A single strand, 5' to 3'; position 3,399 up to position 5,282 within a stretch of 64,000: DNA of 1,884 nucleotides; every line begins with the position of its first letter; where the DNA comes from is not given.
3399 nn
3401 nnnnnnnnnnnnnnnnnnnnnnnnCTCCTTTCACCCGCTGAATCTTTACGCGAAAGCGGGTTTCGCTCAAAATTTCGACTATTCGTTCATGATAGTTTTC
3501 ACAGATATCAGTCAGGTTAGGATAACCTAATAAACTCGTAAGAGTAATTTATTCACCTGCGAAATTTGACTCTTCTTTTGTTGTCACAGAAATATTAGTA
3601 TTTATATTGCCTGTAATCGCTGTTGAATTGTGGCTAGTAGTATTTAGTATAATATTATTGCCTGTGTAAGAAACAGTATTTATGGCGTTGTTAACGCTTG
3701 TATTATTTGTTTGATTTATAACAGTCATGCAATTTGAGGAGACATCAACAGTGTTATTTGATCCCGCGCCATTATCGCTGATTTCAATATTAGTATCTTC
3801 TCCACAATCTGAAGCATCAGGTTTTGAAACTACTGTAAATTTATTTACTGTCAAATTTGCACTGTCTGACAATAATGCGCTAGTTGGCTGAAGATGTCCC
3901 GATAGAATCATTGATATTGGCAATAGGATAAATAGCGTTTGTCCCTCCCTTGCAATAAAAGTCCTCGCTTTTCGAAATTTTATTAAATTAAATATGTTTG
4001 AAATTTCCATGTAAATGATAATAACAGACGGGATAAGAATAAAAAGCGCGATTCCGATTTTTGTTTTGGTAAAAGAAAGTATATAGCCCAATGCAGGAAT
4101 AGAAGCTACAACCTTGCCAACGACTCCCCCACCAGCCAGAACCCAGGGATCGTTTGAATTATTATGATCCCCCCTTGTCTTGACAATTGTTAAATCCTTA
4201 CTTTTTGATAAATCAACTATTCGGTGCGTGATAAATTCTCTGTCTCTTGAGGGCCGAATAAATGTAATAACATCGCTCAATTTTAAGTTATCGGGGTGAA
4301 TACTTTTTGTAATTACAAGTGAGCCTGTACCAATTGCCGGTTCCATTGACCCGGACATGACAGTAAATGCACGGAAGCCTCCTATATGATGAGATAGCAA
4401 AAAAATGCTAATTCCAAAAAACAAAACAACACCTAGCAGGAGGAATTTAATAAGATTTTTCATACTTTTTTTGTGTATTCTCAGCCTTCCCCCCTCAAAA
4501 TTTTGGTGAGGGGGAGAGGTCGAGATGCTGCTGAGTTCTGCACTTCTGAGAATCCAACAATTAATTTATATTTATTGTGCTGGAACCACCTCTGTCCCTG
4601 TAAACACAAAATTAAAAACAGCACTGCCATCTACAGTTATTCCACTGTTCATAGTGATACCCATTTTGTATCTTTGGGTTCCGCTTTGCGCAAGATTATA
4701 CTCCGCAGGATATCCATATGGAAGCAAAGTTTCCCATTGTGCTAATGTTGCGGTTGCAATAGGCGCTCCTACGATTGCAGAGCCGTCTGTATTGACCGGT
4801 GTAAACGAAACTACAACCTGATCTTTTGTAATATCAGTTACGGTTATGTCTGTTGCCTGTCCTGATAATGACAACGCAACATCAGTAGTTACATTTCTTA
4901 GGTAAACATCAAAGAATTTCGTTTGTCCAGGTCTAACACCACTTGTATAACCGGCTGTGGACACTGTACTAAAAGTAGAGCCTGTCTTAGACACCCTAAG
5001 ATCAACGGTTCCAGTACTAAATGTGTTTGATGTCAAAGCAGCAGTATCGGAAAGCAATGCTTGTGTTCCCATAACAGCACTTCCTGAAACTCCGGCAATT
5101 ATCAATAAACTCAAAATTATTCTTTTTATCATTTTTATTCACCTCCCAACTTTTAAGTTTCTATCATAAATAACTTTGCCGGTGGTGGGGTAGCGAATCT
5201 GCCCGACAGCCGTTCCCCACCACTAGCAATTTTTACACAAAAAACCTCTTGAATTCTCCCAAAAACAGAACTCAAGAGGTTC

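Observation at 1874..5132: SipW-like (ER-type) signal peptidase cluster with TasA/camelysin-like cognate proteins; peptidase carries its own substrate-like motif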

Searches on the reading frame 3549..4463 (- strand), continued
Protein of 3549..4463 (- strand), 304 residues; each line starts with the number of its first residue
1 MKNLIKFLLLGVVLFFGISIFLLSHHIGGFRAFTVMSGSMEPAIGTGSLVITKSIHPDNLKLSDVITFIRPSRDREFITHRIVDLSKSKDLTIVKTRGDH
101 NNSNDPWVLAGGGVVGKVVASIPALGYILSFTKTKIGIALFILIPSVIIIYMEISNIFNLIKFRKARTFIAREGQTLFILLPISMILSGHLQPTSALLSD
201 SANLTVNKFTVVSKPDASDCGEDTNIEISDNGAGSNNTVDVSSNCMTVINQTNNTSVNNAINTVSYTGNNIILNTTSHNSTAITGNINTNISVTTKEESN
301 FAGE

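Call 93: search_protein_families(library=pfam, alignment_id=A8, max_evalue=0.001)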
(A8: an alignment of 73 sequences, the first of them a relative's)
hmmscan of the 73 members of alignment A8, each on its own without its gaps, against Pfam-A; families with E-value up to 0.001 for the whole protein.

A. member 1, P0005 (301 aa): 0 families

B. families by the number of members that match (of 73 scanned): 12 families
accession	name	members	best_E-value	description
PF10502.14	Peptidase_S26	50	1.1e-08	Signal peptidase, peptidase S26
PF00932.25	LTD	22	1.4e-18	Lamin Tail Domain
PF00717.28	Peptidase_S24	16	1e-06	Peptidase S24-like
PF19077.6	Big_13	2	2.7e-05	Bacterial Ig-like domain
PF00353.25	HemolysinCabind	1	9.3e-31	RTX calcium-binding nonapeptide repeat (4 copies)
PF16656.11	Pur_ac_phosph_N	1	2e-07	Purple acid Phosphatase, N-terminal domain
PF00041.27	fn3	1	3.2e-06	Fibronectin type III domain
PF10342.15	Kre9_KNH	1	3.7e-06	Kre9/KNH-like N-terminal Ig-like domain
PF25788.1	Ig_Rha78A_N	1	0.00016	Rha78A-like, N-terminal immunoglobulin domain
PF13425.11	O-antigen_lig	1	0.00022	O-antigen ligase like membrane protein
PF02018.23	CBM_4_9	1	0.00035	Carbohydrate binding domain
PF03390.20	2HCT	1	0.00043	2-hydroxycarboxylate transporter family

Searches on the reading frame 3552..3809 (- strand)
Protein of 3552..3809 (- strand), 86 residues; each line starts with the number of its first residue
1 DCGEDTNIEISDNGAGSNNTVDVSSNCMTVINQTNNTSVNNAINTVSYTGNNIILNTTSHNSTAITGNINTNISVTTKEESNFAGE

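Call 72: search_protein_families(library=pfam, alignment_id=A6, max_evalue=1)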
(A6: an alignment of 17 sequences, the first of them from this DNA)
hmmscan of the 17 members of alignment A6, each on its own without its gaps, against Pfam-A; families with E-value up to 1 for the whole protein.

A. member 1, seq(86 aa): 0 families

B. families by the number of members that match (of 17 scanned): 2 families
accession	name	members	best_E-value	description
PF03285.20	Paralemmin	1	0.036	Paralemmin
PF14324.12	PINIT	1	0.044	PINIT domain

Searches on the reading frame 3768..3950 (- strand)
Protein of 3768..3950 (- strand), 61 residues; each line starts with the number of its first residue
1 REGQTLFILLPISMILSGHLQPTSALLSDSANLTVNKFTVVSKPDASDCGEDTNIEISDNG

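Call 5: search_protein_families(library=ncbifam, proteins=[window:3768-3950:-], max_evalue=10)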
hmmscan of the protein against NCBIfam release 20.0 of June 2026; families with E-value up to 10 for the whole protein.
seq(61 aa): 1 family
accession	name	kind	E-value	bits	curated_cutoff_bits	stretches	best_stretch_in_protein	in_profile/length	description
TIGR00847.1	ccoS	equivalog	0.21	11.3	28.35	1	5-18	3-16/51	cbb3-type cytochrome oxidase assembly protein CcoS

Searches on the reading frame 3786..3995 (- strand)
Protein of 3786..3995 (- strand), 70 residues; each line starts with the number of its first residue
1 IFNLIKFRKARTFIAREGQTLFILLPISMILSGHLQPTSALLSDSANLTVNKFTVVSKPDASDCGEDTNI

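Call 23: search_protein_families(library=ncbifam, alignment_id=A3, max_evalue=10)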
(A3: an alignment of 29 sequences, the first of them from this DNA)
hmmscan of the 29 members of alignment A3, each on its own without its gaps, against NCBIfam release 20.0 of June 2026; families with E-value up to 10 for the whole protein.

A. member 1, seq(70 aa): 0 families

B. families by the number of members that match (of 29 scanned): 12 families
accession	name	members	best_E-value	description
TIGR04088.1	cognate_SipW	4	6.9e-05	SipW-dependent-type signal peptide-containing protein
NF010817.0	PRK14221.1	1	0.055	fluoride efflux transporter CrcB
NF001866.0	PRK00625.1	1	0.061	shikimate kinase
NF006583.0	PRK09109.1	1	0.076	flagellar motor protein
NF009512.0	PRK12872.1-1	1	0.082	geranylgeranylglycerol-phosphate geranylgeranyltransferase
NF046008.1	ICE_MAGa4850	1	0.089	MAGa4850 family ICE element protein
NF012206.1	LktA_tand_53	1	0.1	tandem repeat-containing filamentous protein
NF040474.1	peri_RclB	1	0.12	reactive chlorine resistance periplasmic protein RclB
NF002763.0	PRK02833.1-1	1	0.12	phosphate-starvation-inducible protein PsiE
NF058651.1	GESAG_HSLs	1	0.15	GESAG motif subfamily hormone-sensitive lipase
NF058525.1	Thoeris_type3_ThcA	1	0.17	Thoeris type III anti-phage system protein ThcA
TIGR00887.1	2A0109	1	0.17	phosphate:H+ symporter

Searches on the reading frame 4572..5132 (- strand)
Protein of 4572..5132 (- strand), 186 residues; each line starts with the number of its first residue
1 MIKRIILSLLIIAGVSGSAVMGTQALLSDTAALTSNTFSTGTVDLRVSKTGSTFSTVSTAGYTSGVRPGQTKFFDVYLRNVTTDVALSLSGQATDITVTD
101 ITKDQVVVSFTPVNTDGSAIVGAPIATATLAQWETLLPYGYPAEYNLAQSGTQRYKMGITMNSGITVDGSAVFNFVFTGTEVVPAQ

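Call 3: search_protein_families(library=pfam, proteins=[window:4572-5132:-], max_evalue=0.1)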
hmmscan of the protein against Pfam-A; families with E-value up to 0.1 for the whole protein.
window:4572-5132:- (186 aa): 1 family
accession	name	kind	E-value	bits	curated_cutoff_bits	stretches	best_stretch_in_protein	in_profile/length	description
PF12389.13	Peptidase_M73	-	0.069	13.4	22.5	0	11-50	10-50/196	Camelysin metallo-endopeptidase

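Call 4: search_protein_families(library=ncbifam, proteins=[window:4572-5132:-], max_evalue=0.1)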
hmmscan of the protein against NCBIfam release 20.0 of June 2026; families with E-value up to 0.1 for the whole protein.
window:4572-5132:- (186 aa): 0 families

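Call 9: find_homologous_proteins(query=window:4572-5132:-)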
Query window:4572-5132:- (186 aa): 29 proteins with E <= 0.001 among 487 candidates.
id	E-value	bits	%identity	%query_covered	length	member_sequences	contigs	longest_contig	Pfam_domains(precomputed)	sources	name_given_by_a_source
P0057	1.9e-109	381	100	100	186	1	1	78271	-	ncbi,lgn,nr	ncbi:MAG TPA: hypothetical protein VM077_05930 [Candidatus Limnocylindrales bacterium]|nr:hypothetic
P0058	1.2e-50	190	54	92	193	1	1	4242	-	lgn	-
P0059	2.9e-36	143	46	97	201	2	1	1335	-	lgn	-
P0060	4.0e-34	136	47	99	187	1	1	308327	-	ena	-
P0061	6.4e-33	132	44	99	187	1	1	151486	-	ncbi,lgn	-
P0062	3.2e-32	130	45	99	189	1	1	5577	-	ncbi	-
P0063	5.9e-32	129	41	90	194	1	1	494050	-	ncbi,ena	-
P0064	2.7e-31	127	44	99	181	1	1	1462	-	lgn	-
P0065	3.4e-31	126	44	99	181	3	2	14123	-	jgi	jgi:hypothetical protein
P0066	1.3e-30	124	45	97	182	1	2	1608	-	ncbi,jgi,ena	-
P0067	1.7e-30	124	43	99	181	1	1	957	-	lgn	-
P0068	6.6e-29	119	42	98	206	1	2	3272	-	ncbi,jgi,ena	-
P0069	4.8e-28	116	41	99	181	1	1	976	-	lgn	-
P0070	5.1e-27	113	43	99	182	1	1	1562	-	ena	-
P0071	5.2e-26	109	41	99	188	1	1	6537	-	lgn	-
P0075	3.3e-25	107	42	98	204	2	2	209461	-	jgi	-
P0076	9.6e-25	105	42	98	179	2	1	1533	-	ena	-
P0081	1.1e-21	95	41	98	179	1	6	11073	-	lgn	-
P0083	4.1e-20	90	44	91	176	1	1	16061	-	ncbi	ncbi:hypothetical protein BH09PAT1_BH09PAT1_0490 [soil metagenome]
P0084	1.0e-19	89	38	88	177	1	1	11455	PF12389.14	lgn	-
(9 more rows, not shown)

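Call 21: predict_structure(alignment_id=A2)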
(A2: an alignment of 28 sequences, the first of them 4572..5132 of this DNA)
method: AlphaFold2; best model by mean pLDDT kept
length: 186 residues; sequences in the alignment: 28
mean_pLDDT: 86.0   pTM: 0.75
mean pLDDT of the five models: 86.0, 84.1, 81.5, 80.8, 77.1
residues with pLDDT >= 90: 103; 70-90: 61; 50-70: 18; < 50: 4
segments of 3 or more residues with pLDDT < 50: 24-26
pLDDT, mean of each block of 10 residues (from residue 1): 79 62 52 71 85 86 88 95 93 95 96 92 95 92 87 95 91 93 82
secondary structure, 60 per line:
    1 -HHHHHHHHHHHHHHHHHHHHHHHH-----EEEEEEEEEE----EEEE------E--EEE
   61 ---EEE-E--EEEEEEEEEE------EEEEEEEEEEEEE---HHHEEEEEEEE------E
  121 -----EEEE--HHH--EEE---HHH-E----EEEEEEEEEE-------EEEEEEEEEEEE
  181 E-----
elements in order: H2-25 E31-40 E45-48 E58-60 E64-66 E71-80 E87-99 E106-113 E126-129 E137-139 E152-161 E169-181

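Call 26: fold_search(model_id=the predicted structure, library=pdb)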
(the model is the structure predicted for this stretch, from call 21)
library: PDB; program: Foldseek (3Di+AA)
matches with E <= 10: 1385; with E <= 0.001: 6
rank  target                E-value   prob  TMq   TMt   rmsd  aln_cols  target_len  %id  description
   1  5lp9                  6.3e-05  1.00  0.35  0.38   8.8       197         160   14  FimA wt from S. flexneri (released 2017-12-20)
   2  6erj_B                6.7e-05  1.00  0.40  0.45   8.3       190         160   13  Self-complemented FimA subunit from Salmonella enterica (released 2019-01-30)
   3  6erj_A                2.2e-04  1.00  0.40  0.45   8.1       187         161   13  Self-complemented FimA subunit from Salmonella enterica (released 2019-01-30)
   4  6r7e                  3.1e-04  0.99  0.32  0.36   8.5       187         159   16  N-terminally reversed variant of FimA E. coli with alanine insertion at position 20 (released 2020-05-06)
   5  6r74                  3.3e-04  0.99  0.36  0.41   7.7       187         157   13  N-terminally reversed variant of FimA E. coli (released 2020-05-06)
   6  5nkt                  3.5e-04  1.00  0.38  0.44   7.6       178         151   14  FimA wt from E. coli (released 2018-05-16)
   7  2m5g_MODEL_1_A        1.0e-03  0.99  0.38  0.42   7.0       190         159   14  Solution structure of FimA wt (released 2013-11-13)
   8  8k2j                  1.6e-03  0.85  0.26  0.10  13.4       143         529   12  Crystal structure of Group 3 Oligosaccharide/Monosaccharide-releasing beta-N-acetylgalactosaminidase NgaDssm, apo form (released 2024-04-24)
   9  9vak_A                1.7e-03  0.98  0.30  0.33   6.4       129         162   14  Carbohydrate-binding module 32 of LnbB from Bifidobacterium bifidum, LNB complex (released 2025-08-13)
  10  5l7u_B                3.3e-03  0.85  0.28  0.10  15.6       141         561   17  Crystal structure of BvGH123 with bound GalNAc (released 2017-03-22)
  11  5l7r_A                4.7e-03  0.80  0.27  0.10  16.1       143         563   17  Crystal structure of BvGH123 (released 2017-03-22)
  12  5fqe_A                5.2e-03  0.82  0.28  0.10  13.1       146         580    9  The details of glycolipid glycan hydrolysis by the structural analysis of a family 123 glycoside hydrolase from Clostr (released 2016-03-30)
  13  8k2f                  6.2e-03  0.77  0.29  0.13  11.4       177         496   12  Crystal structure of Group 1 oligosaccharide-releasing beta-N-acetylgalactosaminidase NgaCa from Cohnella abietis, apo 1 (released 2024-04-24)
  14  9h8b_A0               6.6e-03  0.97  0.36  0.42   7.2       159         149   12  Ex vivo cannulae fiber structure of Pyrodictium abyssi (released 2024-12-18)
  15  6kgc_A                6.6e-03  0.66  0.27  0.32  14.4       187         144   12  Crystal structure of CaDoc0917(R49D)-CaCohA2 complex at pH 5.4 (released 2020-07-08)
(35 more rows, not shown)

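Call 32: search_solved_structures(query=A2, max_evalue=10, show_alignments=2)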
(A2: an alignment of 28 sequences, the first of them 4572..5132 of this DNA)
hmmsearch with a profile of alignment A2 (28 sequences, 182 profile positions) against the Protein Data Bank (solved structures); distinct sequences matched with E-value up to 10: 2.
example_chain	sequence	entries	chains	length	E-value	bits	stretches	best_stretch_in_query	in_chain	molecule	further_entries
1k42_A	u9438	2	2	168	0.92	12.6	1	56-115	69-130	Xylanase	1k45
3h4p_A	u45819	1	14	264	0.96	12.5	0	93-163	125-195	Proteasome subunit alpha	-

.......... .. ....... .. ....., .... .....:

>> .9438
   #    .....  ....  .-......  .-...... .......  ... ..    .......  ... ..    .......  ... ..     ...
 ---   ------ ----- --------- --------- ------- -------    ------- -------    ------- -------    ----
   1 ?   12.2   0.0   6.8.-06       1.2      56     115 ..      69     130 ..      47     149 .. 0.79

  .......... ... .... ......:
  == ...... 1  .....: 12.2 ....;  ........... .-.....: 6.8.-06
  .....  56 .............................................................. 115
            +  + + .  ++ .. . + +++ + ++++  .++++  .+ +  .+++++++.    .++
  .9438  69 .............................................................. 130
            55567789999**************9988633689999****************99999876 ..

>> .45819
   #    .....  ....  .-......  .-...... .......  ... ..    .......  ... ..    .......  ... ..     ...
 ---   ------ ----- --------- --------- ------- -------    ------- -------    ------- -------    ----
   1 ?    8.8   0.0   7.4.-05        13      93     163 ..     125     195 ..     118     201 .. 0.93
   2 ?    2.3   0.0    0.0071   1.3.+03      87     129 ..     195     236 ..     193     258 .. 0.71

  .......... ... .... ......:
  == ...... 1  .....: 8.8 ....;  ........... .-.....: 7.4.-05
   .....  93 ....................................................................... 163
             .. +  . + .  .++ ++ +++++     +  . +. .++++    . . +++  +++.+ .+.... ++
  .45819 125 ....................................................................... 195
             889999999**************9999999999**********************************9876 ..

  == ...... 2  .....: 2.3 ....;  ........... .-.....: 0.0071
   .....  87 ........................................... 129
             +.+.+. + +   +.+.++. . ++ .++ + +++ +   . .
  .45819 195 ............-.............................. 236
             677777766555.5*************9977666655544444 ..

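Call 33: search_protein_families(library=pfam, alignment_id=A2, max_evalue=1)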
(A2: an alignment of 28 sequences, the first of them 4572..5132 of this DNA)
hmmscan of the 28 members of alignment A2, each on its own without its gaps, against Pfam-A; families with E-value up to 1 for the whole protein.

A. member 1, window:4572-5132:- (186 aa): 2 families
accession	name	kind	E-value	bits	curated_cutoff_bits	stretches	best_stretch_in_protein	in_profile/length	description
PF12389.13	Peptidase_M73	-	0.069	13.4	22.5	1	11-50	10-50/196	Camelysin metallo-endopeptidase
PF03422.21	CBM_6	-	0.32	11.7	28.9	1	34-97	53-114/125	Carbohydrate binding module (family 6)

B. families by the number of members that match (of 28 scanned): 12 families
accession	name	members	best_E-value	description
PF12389.13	Peptidase_M73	17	1.4e-05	Camelysin metallo-endopeptidase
PF23197.1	IG_AIR9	2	0.05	AIR9 A9 domain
PF23619.1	Ig_VWA7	1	0.015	VWA7 Ig-like domain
PF03424.20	CBM_17_28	1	0.082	Carbohydrate binding domain (family 17/28)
PF07787.17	TMEM43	1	0.12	Transmembrane protein 43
PF19631.4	Trypco2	1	0.13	Trypsin-co-occurring domain 2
PF17564.7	DUF5470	1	0.16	Family of unknown function (DUF5470)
PF03422.21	CBM_6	1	0.32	Carbohydrate binding module (family 6)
PF18261.6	Rpn9_C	1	0.36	Rpn9 C-terminal helix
PF16093.10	PAC4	1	0.5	Proteasome assembly chaperone 4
PF00553.25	CBM_2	1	0.56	Cellulose binding domain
PF06112.16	Herpes_capsid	1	0.65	Gammaherpesvirus capsid protein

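Call 96: search_protein_families(library=pfam, proteins=[P0084, P0083, P0076, P0081, P0075, P0066, P0064, P0070], max_evalue=1)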
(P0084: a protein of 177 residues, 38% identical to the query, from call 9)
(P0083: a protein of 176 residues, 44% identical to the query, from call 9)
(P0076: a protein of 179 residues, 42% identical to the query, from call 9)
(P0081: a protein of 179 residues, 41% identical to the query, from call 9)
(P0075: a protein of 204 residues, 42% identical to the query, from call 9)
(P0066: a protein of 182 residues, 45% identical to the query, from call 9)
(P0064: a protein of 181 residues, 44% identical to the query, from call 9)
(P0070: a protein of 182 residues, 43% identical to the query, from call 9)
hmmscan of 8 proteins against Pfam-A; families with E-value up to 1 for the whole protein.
P0084 (177 aa): 1 family
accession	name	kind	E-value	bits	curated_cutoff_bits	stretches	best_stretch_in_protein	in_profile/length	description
PF12389.13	Peptidase_M73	-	1.4e-05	25.5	22.5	1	1-81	2-74/196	Camelysin metallo-endopeptidase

P0083 (176 aa): 1 family
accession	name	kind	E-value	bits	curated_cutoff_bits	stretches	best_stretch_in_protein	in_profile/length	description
PF06112.16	Herpes_capsid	-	0.65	10.5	25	1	20-99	90-158/172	Gammaherpesvirus capsid protein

P0076 (179 aa): 1 family
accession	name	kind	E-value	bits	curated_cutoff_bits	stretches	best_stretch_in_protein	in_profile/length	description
PF12389.13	Peptidase_M73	-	0.008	16.5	22.5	1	7-48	6-48/196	Camelysin metallo-endopeptidase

P0081 (179 aa): 1 family
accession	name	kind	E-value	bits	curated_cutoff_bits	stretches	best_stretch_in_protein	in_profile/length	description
PF12389.13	Peptidase_M73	-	0.004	17.4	22.5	1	7-82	6-75/196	Camelysin metallo-endopeptidase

P0075 (204 aa): 1 family
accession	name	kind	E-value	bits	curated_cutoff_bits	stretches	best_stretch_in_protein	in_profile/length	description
PF12389.13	Peptidase_M73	-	0.0032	17.8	22.5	1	32-107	10-75/196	Camelysin metallo-endopeptidase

P0066 (182 aa): 0 families

P0064 (181 aa): 0 families

P0070 (182 aa): 1 family
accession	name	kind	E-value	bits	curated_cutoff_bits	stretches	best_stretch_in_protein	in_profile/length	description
PF12389.13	Peptidase_M73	-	0.00046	20.5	22.5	1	4-85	3-75/196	Camelysin metallo-endopeptidase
